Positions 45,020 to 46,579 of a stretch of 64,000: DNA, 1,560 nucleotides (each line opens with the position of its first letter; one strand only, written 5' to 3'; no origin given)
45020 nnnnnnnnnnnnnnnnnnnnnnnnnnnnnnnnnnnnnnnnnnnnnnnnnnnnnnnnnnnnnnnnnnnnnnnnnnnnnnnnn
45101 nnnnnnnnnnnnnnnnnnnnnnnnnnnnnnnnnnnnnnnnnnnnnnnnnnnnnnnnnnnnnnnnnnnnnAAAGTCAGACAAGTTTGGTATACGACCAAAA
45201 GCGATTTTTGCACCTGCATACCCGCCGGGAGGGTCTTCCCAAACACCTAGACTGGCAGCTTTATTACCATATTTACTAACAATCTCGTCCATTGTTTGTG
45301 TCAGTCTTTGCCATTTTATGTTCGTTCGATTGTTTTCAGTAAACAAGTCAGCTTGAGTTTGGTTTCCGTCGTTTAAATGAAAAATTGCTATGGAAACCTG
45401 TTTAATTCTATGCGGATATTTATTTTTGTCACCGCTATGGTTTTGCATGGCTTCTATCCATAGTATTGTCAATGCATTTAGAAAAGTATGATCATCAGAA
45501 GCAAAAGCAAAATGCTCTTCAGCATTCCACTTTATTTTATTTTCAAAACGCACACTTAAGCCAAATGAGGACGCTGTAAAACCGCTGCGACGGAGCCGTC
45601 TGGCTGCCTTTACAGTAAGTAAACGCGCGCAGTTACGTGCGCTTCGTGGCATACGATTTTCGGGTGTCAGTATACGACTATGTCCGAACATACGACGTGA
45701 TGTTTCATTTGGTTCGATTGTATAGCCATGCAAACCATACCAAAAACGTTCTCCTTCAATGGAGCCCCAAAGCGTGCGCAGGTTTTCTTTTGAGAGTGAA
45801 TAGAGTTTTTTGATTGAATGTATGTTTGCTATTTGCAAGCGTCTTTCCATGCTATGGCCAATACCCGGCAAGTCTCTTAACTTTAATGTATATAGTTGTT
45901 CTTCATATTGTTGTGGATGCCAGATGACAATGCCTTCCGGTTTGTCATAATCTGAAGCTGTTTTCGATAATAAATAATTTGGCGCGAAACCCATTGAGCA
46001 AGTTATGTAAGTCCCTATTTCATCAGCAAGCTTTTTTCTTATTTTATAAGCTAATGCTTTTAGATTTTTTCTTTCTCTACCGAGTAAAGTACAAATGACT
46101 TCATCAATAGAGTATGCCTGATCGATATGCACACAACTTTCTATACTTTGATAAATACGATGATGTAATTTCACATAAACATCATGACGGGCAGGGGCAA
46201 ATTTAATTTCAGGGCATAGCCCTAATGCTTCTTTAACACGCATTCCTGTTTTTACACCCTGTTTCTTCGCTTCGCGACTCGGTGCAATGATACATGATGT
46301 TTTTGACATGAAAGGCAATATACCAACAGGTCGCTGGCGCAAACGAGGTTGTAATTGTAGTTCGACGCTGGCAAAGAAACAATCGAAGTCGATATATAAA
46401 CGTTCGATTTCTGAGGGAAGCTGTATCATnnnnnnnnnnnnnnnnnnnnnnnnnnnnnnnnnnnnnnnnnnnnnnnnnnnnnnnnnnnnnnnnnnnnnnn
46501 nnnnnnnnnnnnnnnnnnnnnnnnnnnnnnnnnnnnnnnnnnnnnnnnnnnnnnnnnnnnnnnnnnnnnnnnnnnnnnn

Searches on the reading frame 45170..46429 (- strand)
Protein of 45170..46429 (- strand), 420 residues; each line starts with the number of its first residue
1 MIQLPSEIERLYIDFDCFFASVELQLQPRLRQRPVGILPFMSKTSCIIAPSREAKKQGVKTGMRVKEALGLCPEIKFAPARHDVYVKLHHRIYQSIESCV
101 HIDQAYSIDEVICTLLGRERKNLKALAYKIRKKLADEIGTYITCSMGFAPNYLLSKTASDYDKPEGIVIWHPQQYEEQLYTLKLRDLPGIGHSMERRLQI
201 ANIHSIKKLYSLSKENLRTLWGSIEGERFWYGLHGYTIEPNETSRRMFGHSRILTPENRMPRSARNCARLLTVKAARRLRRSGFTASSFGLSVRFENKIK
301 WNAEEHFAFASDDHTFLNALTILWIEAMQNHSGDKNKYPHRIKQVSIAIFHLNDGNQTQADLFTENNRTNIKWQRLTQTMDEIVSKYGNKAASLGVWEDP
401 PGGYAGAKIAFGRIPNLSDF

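Call 34: find_encoding_contigs(protein=window:45170-46429:-, flank=10000, max_places=6)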
Protein window:45170-46429:- (420 aa): no gene with exactly this product is on record in the collection.
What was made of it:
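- Tried and rejected: An exact look-up of the window protein at 45170-46429 also failed (call 34), probably because of the private substitution at 46359.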
